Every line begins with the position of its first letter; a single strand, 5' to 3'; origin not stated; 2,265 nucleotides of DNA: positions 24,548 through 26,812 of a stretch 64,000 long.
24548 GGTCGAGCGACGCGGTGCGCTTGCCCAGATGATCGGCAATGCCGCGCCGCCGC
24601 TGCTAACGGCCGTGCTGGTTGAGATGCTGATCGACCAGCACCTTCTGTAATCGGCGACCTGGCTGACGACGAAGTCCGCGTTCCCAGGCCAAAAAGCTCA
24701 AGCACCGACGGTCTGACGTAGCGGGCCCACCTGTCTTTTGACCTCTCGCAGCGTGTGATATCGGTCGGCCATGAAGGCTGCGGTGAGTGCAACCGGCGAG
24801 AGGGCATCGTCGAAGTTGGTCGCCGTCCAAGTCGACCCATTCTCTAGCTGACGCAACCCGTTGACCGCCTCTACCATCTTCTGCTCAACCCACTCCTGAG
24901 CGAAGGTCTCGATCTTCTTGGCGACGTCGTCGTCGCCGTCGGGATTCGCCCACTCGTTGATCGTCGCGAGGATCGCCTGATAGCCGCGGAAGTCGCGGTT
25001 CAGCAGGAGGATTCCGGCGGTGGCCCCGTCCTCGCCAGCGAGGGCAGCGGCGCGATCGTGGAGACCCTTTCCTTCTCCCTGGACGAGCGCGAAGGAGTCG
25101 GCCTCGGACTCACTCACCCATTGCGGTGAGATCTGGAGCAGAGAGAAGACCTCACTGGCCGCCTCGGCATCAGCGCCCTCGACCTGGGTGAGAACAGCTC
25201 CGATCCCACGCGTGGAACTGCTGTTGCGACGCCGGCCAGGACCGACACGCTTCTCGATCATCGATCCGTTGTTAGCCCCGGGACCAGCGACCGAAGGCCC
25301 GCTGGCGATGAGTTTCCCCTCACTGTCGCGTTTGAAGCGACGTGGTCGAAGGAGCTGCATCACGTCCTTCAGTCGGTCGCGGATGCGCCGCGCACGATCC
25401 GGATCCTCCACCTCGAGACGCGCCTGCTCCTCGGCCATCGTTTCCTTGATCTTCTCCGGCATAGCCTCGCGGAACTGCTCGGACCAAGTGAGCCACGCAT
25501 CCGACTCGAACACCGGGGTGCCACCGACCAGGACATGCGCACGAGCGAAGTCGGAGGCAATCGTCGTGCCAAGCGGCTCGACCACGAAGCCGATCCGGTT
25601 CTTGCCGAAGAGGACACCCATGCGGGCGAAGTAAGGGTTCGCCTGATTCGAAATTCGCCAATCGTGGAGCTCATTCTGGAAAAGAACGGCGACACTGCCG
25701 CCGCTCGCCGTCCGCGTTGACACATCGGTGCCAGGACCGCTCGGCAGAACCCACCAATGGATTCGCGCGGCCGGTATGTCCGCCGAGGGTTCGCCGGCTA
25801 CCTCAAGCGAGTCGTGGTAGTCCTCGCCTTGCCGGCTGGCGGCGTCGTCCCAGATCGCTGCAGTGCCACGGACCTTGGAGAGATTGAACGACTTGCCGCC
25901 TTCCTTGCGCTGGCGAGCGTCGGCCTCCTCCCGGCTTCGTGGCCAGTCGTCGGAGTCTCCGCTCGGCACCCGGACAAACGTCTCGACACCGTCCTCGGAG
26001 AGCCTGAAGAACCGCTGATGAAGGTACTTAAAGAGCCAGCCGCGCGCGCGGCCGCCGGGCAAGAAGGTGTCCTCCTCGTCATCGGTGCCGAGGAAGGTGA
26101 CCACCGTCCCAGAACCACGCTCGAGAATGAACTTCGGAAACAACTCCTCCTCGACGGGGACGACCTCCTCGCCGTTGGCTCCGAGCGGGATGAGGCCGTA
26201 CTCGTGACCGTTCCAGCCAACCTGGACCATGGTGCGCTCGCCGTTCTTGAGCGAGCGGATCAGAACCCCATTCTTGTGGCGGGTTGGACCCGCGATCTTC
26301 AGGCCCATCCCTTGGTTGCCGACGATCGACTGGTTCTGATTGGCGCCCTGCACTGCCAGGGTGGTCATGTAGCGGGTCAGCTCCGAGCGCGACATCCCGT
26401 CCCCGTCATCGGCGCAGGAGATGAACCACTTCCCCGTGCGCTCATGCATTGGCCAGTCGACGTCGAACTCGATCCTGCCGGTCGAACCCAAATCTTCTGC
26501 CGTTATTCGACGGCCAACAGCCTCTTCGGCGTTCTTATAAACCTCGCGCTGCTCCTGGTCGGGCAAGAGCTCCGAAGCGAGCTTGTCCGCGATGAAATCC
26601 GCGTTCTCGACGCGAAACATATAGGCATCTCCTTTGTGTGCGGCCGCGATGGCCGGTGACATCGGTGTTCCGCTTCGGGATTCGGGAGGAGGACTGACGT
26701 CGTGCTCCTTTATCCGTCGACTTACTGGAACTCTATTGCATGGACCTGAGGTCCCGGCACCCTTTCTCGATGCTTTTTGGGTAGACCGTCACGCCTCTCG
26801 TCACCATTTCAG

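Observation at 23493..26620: C5 cytosine methyltransferase convergently paired with a MORC-like GHKL ATPase: candidate methylation-linked defence system without a recognisable nuclease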

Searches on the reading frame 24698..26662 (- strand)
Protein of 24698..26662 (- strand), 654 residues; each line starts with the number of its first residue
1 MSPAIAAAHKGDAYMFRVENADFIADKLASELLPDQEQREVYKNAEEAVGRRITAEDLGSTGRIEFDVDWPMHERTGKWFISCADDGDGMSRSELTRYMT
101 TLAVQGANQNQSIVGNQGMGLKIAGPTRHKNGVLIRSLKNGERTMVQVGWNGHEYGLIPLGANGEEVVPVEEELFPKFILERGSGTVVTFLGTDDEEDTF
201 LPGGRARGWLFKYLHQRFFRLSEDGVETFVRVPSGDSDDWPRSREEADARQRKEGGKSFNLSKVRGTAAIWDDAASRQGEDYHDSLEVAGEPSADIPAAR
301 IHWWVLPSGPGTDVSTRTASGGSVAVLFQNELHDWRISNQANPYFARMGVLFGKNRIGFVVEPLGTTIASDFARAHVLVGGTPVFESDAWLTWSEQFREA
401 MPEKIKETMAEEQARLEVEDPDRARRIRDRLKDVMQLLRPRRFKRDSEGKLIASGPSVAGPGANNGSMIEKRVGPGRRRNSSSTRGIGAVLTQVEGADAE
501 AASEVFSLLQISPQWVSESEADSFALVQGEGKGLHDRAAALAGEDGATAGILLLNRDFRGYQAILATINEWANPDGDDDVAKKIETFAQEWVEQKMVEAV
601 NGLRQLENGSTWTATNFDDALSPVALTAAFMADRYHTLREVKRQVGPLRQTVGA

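Call 4: search_protein_families(library=pfam, proteins=[window:24698-26662:-], max_evalue=0.01)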
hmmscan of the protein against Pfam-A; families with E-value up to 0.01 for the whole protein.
window:24698-26662:- (654 aa): 1 family
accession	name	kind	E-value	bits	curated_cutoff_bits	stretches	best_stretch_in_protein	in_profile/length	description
PF13589.12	HATPase_c_3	-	7e-08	33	25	1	76-153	31-108/137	Histidine kinase-, DNA gyrase B-, and HSP90-like ATPase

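Call 6: search_protein_families(library=padloc, proteins=[window:24698-26662:-], max_evalue=0.01)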
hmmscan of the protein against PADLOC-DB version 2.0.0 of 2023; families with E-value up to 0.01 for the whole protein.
window:24698-26662:- (654 aa): 0 families

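Call 7: search_protein_families(library=ncbifam, proteins=[window:24698-26662:-], max_evalue=0.01)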
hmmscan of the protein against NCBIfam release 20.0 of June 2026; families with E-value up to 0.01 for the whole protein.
window:24698-26662:- (654 aa): 0 families

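Call 8: find_homologous_proteins(query=window:24698-26620:-)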
Query window:24698-26620:- (640 aa): 375 proteins with E <= 0.001 among 8000 candidates; the best 120 are listed.
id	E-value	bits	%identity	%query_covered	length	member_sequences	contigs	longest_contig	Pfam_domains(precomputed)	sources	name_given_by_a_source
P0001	0.0e+0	1449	100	100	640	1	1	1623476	PF13589.13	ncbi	ncbi:MAG: ATP-binding protein [Solirubrobacterales bacterium]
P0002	0.0e+0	1381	95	100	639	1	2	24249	PF13589.13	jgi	jgi:hypothetical protein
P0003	0.0e+0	1287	87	100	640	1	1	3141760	PF13589.13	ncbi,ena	-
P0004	0.0e+0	1282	86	100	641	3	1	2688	PF13589.13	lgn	-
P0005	0.0e+0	1266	86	99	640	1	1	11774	PF13589.13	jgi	jgi:Histidine kinase-, DNA gyrase B-, and HSP90-like ATPase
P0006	0.0e+0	1265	85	100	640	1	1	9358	PF13589.13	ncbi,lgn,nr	ncbi:MAG TPA: ATP-binding protein [Solirubrobacterales bacterium]|nr:ATP-binding protein [Solirubrob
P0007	0.0e+0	1259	85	100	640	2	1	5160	PF13589.13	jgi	jgi:hypothetical protein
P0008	0.0e+0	1232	83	100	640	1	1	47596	PF13589.13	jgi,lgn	jgi:hypothetical protein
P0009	0.0e+0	1229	83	100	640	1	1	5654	PF13589.13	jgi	jgi:hypothetical protein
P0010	0.0e+0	1226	83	100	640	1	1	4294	PF13589.13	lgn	-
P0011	0.0e+0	1218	82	100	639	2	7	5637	PF13589.13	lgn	-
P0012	0.0e+0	1217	83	100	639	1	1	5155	PF13589.13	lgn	-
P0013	0.0e+0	1214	82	100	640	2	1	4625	PF13589.13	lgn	-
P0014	0.0e+0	1212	81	100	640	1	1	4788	PF13589.13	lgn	-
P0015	0.0e+0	1206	81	100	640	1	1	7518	PF13589.13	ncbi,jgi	jgi:hypothetical protein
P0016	0.0e+0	1199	81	100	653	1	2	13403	PF13589.13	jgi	jgi:hypothetical protein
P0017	0.0e+0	1199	81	100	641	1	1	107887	PF13589.13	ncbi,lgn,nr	ncbi:MAG TPA: ATP-binding protein [Solirubrobacterales bacterium]|nr:ATP-binding protein [Solirubrob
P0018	0.0e+0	1197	80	100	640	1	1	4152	PF13589.13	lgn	-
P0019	0.0e+0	1192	80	100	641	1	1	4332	PF13589.13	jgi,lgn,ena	-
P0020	0.0e+0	1192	81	100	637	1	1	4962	PF13589.13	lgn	-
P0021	0.0e+0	1180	79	100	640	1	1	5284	PF13589.13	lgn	-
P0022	0.0e+0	1150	77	100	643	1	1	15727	PF13589.13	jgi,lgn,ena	-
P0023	0.0e+0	1148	77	99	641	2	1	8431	PF13589.13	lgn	-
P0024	0.0e+0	1148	78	99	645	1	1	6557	PF13589.13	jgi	jgi:hypothetical protein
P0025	0.0e+0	1147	77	100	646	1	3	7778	PF13589.13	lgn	-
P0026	0.0e+0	1147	76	100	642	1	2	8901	PF13589.13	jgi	jgi:hypothetical protein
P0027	0.0e+0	1140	77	99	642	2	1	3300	PF13589.13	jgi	-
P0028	0.0e+0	1129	77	99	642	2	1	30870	PF13589.13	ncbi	ncbi:MAG: ATP-binding protein [Solirubrobacterales bacterium]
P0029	0.0e+0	1124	76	100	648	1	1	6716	PF13589.13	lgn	-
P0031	0.0e+0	1119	76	99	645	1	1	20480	PF13589.13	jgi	-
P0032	0.0e+0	1115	75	100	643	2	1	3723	PF13589.13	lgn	-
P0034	0.0e+0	1079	73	100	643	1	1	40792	PF13589.13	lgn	-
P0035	0.0e+0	1073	73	100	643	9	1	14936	PF13589.13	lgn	-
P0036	0.0e+0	1073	74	100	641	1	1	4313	PF13589.13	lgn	-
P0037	0.0e+0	1073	74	99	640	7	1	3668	PF13589.13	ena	-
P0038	0.0e+0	1067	74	99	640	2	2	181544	PF13589.13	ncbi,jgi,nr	ncbi:MAG TPA: ATP-binding protein [Gaiellaceae bacterium]|nr:ATP-binding protein [Gaiellaceae bacter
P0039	0.0e+0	1067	73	99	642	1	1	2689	PF13589.13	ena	-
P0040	0.0e+0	1067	73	99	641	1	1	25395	PF13589.13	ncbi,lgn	-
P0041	0.0e+0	1066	74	99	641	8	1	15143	PF13589.13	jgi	jgi:hypothetical protein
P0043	0.0e+0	1055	71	100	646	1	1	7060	PF13589.13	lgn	-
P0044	0.0e+0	1055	73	99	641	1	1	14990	PF13589.13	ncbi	-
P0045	0.0e+0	1052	72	100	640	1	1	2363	PF13589.13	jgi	jgi:hypothetical protein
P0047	0.0e+0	1050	71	99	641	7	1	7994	PF13589.13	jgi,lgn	jgi:hypothetical protein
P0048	0.0e+0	1048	73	99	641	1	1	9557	PF13589.13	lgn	-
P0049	0.0e+0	1046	71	100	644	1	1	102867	PF13589.13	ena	-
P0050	0.0e+0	1044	70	100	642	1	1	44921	PF13589.13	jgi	jgi:hypothetical protein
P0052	0.0e+0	1042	72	99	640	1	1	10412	PF13589.13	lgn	-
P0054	0.0e+0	1040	73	99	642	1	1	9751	PF13589.13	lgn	-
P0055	0.0e+0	1040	71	99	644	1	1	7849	PF13589.13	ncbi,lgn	-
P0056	0.0e+0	1040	71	100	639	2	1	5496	PF13589.13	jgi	jgi:hypothetical protein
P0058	0.0e+0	1030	71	99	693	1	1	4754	PF13589.13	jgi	jgi:Histidine kinase-, DNA gyrase B-, and HSP90-like ATPase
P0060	0.0e+0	1030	71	100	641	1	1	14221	PF13589.13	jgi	jgi:Histidine kinase-, DNA gyrase B-, and HSP90-like ATPase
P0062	0.0e+0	1024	71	99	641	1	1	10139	PF13589.13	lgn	-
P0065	0.0e+0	1019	71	98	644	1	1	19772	PF13589.13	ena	-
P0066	0.0e+0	1017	71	100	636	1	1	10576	PF13589.13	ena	-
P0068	0.0e+0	1016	69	99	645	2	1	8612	PF13589.13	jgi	jgi:hypothetical protein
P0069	0.0e+0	1014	70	99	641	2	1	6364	PF13589.13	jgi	jgi:hypothetical protein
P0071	0.0e+0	1014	71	99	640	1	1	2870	PF13589.13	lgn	-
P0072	0.0e+0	1013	69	100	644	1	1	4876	PF13589.13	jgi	jgi:hypothetical protein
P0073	0.0e+0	1010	69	99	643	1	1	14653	PF13589.13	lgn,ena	-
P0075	2.6e-298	1009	70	100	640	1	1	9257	PF13589.13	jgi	jgi:Histidine kinase-, DNA gyrase B-, and HSP90-like ATPase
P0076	4.0e-298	1008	69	99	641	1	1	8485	PF13589.13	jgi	jgi:hypothetical protein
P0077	5.5e-298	1008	70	99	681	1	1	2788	PF13589.13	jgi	jgi:hypothetical protein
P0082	8.3e-296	1000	68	99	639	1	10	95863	PF13589.13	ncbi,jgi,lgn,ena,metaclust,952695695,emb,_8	jgi:hypothetical protein|metaclust:\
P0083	9.2e-296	1000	70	99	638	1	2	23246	PF13589.13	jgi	jgi:hypothetical protein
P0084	1.0e-295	1000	69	99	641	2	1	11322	PF13589.13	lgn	-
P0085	1.2e-295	1000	69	99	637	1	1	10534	PF13589.13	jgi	jgi:hypothetical protein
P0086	6.1e-295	998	68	99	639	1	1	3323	PF13589.13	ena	-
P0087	2.9e-294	995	69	99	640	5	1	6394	PF13589.13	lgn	-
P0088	5.0e-294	995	70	100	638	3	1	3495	PF13589.13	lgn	-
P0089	1.8e-293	993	68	99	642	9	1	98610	PF13589.13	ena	-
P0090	3.5e-293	992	70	99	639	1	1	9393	PF13589.13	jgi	-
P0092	4.0e-293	992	69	100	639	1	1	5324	PF13589.13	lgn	-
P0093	7.0e-293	991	69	100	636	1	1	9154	PF13589.13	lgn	-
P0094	2.3e-292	989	69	100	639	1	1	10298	PF13589.13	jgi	jgi:hypothetical protein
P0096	4.3e-292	988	69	99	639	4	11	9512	PF13589.13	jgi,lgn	jgi:hypothetical protein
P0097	9.7e-292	987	68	100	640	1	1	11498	PF13589.13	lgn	-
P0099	2.3e-291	986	68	99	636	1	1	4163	PF02518.32,PF13589.13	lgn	-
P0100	9.5e-291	984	69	99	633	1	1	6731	PF13589.13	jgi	jgi:hypothetical protein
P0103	9.3e-290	980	68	99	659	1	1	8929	PF13589.13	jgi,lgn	-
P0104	2.1e-289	979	67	100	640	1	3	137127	-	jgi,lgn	jgi:hypothetical protein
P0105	3.2e-289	979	67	100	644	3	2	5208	PF13589.13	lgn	-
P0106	4.0e-289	978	68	99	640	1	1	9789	PF13589.13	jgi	jgi:hypothetical protein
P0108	2.7e-288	976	66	100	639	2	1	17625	PF13589.13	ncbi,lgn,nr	ncbi:MAG: hypothetical protein QOF60_2909 [Actinomycetota bacterium]|nr:hypothetical protein [Actino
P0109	1.4e-287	973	68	99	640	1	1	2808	PF13589.13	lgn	-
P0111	6.0e-287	971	68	99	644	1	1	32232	PF13589.13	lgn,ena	-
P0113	1.0e-286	970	66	100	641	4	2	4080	PF13589.13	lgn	-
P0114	1.2e-286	970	69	99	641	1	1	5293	PF13589.13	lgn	-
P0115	1.3e-286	970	66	99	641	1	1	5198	PF02518.32,PF13589.13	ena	-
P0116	2.5e-286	969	67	100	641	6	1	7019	PF13589.13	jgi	jgi:hypothetical protein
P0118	2.6e-285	966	66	99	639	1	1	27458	PF13589.13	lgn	-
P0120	1.1e-284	964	67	100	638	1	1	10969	PF13589.13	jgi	jgi:hypothetical protein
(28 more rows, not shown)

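Call 10: find_related_loci(query=A1, collection=genome_contigs, flank=10000)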
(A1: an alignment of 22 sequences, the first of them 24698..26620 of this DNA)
Query A1 (640 aa) in genome_contigs; peptide patterns used: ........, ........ (x = any residue, [..] = any of these).
88 stretches matched a pattern; 40 encode a relative of the query (tblastn E <= 1e-3); 40 distinct loci.
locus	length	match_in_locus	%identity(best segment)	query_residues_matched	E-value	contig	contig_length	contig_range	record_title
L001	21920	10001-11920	87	1-640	0e+0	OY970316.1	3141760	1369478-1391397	MAG: uncultured Actinomycetes bacterium isolate MFD09368.bin.1.87 genome assembly, chromosome: 1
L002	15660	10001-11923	81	1-640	0e+0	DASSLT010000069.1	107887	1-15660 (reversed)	MAG TPA_asm: Solirubrobacterales bacterium isolate SMAG_U1178 k141_928405, whole genome shotgun sequence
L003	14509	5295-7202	82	1-636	0e+0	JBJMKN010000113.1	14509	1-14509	MAG: Solirubrobacterales bacterium isolate 12C16O_48h_50_P13_coass_bin_24 k141_2548421, whole genome shotgun sequence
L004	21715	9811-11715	77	1-635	0e+0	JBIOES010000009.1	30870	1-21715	MAG: Solirubrobacterales bacterium isolate GcL4-13 k141_744573_length_30870_cov_14.8723, whole genome shotgun sequence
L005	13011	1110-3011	74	1-636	0e+0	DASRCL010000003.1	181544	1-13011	MAG TPA_asm: Gaiellaceae bacterium isolate SMAG_U9952 k141_358346, whole genome shotgun sequence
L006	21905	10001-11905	71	1-635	0e+0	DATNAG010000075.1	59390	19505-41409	MAG TPA_asm: Solirubrobacterales bacterium isolate SMAG_U11155 k141_2278942, whole genome shotgun sequence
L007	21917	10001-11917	68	1-635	0e+0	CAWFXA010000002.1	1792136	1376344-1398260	MAG: uncultured Chloroflexia bacterium isolate MFD06742.bin.1.113 genome assembly, contig: contig_4562, whole genome sho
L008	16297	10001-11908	66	1-639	0e+0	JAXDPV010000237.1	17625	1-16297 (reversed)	MAG: Actinomycetota bacterium isolate BP_72 scaffold_1488002, whole genome shotgun sequence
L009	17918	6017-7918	65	1-636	0e+0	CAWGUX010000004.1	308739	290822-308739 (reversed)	MAG: uncultured Acidimicrobiaceae bacterium isolate MFD02671.bin.2.50 genome assembly, contig: contig_29981, whole genom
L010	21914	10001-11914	67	1-637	0e+0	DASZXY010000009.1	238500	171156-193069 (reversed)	MAG TPA_asm: Mycobacteriales bacterium isolate SMAG_U6196 k141_871788, whole genome shotgun sequence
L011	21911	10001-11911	64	1-636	0e+0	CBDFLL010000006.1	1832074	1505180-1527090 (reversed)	MAG: Vicinamibacterales bacterium isolate 998305d0-6da1-4fae-9339-a55ac4e5d69b genome assembly, contig: contig_6, whole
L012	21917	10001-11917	64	1-634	0e+0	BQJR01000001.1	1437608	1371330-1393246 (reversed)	MAG: Planctomycetota bacterium DHS20C15 DNA, sequence01, whole genome shotgun sequence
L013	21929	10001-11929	62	1-640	0e+0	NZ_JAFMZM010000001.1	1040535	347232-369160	Nocardioides astragali strain CGMCC 4.7327 NODE_1_length_1040535_cov_18.875597, whole genome shotgun sequence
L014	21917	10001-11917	62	1-640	0e+0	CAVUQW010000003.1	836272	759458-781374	MAG: uncultured Solirubrobacteraceae bacterium isolate MFD05513.bin.2.65 genome assembly, contig: contig_4883, whole gen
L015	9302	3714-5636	62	1-638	0e+0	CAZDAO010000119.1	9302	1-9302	MAG TPA_asm: uncultured Nocardioides sp. isolate SRP329715_co2_19 genome assembly, contig: NODE_13186_length_9302_cov_9.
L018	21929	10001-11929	60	1-640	0e+0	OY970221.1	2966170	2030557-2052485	MAG: uncultured Solirubrobacterales bacterium isolate MFD00731.bin.c.6 genome assembly, chromosome: 1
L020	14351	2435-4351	64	1-636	0e+0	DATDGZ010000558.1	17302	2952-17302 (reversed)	MAG TPA_asm: Thermoanaerobaculia bacterium isolate SMAG_U265 k141_95401, whole genome shotgun sequence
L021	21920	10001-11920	60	1-636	0e+0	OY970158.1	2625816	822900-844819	MAG: uncultured Solirubrobacterales bacterium isolate MFD05705.bin.c.5 genome assembly, chromosome: 1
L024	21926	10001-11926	59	1-640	0e+0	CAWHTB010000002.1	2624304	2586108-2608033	MAG: uncultured Actinomycetes bacterium isolate MFD09212.bin.1.13 genome assembly, contig: contig_7619, whole genome sho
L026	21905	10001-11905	57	1-638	0e+0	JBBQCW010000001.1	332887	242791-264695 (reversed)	MAG: Solirubrobacterales bacterium isolate Co_metawrap_1211 Cmw_1211_k141_7150598_length_332887_cov_25.0000, whole genom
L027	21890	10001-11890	56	1-631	0e+0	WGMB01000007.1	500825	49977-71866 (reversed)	MAG: Acidobacteria bacterium isolate RI_231 c_000000107040, whole genome shotgun sequence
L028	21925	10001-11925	57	1-640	0e+0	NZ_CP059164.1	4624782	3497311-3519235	Nocardioides ungokensis strain LMG 28591 chromosome, complete genome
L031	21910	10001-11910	66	1-636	0e+0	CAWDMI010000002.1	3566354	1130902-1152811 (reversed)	MAG: uncultured delta proteobacterium isolate MFD04944.bin.2.54 genome assembly, contig: contig_25315, whole genome shot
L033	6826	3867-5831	43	2-632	2e-137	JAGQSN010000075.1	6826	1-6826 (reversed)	MAG: Acidimicrobiales bacterium isolate HKST-UBA08 2012-05-30_1_(paired)_contig_33473, whole genome shotgun sequence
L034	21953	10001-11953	42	2-631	3e-136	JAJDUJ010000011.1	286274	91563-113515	MAG: Acidimicrobiia bacterium isolate jk18x1bzbins.74 k141_1036418, whole genome shotgun sequence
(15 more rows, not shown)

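Call 14: search_protein_families(library=pfam, proteins=[L007:11955-14396:-, L021:11977-13947:-, L031:12801-13964:+, L013:7121-8209:+, L013:8627-9784:-, L033:2511-3662:+, L034:12084-13352:+, L034:13372-14319:+, L033:925-2343:+, L014:15773-18247:-], max_evalue=0.001)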
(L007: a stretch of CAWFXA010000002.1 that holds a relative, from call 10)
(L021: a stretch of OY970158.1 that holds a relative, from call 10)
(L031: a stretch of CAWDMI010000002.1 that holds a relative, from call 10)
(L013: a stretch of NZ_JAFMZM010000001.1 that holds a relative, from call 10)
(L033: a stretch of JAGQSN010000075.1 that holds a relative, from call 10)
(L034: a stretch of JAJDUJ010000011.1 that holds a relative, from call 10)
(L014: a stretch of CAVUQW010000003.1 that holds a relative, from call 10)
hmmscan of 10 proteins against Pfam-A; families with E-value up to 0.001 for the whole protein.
L007:11955-14396:- (813 aa): 4 families
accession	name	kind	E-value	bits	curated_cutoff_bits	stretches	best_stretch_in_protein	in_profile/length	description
PF13589.12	HATPase_c_3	-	4.1e-19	69.4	25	1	27-121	5-96/137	Histidine kinase-, DNA gyrase B-, and HSP90-like ATPase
PF03852.21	Vsr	-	3.5e-06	27.2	27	1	682-744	9-69/74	DNA mismatch endonuclease Vsr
PF02518.31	HATPase_c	-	4.8e-06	27.4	26.4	1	28-129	9-105/111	Histidine kinase-, DNA gyrase B-, and HSP90-like ATPase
PF18741.7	MTES_1575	-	3.1e-05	24.4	38.2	0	764-802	53-94/96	REase_MTES_1575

L021:11977-13947:- (656 aa): 2 families
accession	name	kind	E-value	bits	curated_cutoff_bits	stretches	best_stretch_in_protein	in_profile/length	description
PF13589.12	HATPase_c_3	-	4.7e-17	62.7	25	1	26-131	3-107/137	Histidine kinase-, DNA gyrase B-, and HSP90-like ATPase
PF02518.31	HATPase_c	-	0.00071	20.4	26.4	0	29-82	9-70/111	Histidine kinase-, DNA gyrase B-, and HSP90-like ATPase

L031:12801-13964:+ (387 aa): 0 families

L013:7121-8209:+ (362 aa): 0 families

L013:8627-9784:- (385 aa): 1 family
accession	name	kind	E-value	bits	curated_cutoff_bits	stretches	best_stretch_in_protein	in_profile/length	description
PF00145.23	DNA_methylase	-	1.1e-38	133.9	22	1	9-173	2-167/324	C-5 cytosine-specific DNA methylase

L033:2511-3662:+ (383 aa): 0 families

L034:12084-13352:+ (422 aa): 1 family
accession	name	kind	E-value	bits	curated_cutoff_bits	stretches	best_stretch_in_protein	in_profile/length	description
PF00145.23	DNA_methylase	-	1.6e-44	153.1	22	1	41-201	3-165/324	C-5 cytosine-specific DNA methylase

L034:13372-14319:+ (315 aa): 0 families

L033:925-2343:+ (472 aa): 1 family
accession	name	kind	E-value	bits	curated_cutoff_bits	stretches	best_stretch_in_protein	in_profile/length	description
PF00145.23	DNA_methylase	-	3.8e-39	135.4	22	1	90-248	2-162/324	C-5 cytosine-specific DNA methylase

L014:15773-18247:- (824 aa): 2 families
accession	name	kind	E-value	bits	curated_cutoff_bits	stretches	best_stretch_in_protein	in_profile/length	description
PF13589.12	HATPase_c_3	-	6.8e-25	88.1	25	1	95-213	3-119/137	Histidine kinase-, DNA gyrase B-, and HSP90-like ATPase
PF02518.31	HATPase_c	-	3.6e-16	60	26.4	1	714-806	9-93/111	Histidine kinase-, DNA gyrase B-, and HSP90-like ATPase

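Call 15: search_solved_structures(query=A1, max_evalue=1, show_alignments=2)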
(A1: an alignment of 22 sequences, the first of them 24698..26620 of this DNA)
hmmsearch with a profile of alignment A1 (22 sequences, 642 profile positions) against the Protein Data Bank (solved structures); distinct sequences matched with E-value up to 1: 14.
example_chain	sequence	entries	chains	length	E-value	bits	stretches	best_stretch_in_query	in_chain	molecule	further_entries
2esa_A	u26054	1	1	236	0.093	14.1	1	24-95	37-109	Endoplasmin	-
7ull_A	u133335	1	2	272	0.13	13.6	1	24-95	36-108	Endoplasmin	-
4nh9_A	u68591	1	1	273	0.13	13.6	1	24-95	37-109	Endoplasmin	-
5in9_A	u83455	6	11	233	0.15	13.5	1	24-95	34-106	Endoplasmin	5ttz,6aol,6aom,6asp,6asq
1tbw_A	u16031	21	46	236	0.15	13.5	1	24-95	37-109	Endoplasmin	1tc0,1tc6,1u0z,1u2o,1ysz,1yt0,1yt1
1qy8_A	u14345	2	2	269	0.18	13.2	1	24-95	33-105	Endoplasmin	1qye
1yt2_A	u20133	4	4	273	0.18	13.2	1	24-95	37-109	Endoplasmin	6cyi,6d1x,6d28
7sh3_A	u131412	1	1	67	0.2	13.1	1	371-425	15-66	Synthetic VirB8 Miniprotein Binder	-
5wox_A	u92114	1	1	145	0.27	12.6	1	251-309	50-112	Uncharacterized protein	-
7c04_A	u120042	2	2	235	0.36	12.2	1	12-103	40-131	Heat shock protein 75 kDa, mitochondrial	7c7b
5f3k_A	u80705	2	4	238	0.37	12.2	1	12-103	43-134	Heat shock protein 75 kDa, mitochondrial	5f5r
2o1w_A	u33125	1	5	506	0.58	11.5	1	24-95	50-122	Endoplasmin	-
2o1u_A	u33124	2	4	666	0.85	11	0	24-95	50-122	Endoplasmin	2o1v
5uls_A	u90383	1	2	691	0.9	10.9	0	24-95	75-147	Endoplasmin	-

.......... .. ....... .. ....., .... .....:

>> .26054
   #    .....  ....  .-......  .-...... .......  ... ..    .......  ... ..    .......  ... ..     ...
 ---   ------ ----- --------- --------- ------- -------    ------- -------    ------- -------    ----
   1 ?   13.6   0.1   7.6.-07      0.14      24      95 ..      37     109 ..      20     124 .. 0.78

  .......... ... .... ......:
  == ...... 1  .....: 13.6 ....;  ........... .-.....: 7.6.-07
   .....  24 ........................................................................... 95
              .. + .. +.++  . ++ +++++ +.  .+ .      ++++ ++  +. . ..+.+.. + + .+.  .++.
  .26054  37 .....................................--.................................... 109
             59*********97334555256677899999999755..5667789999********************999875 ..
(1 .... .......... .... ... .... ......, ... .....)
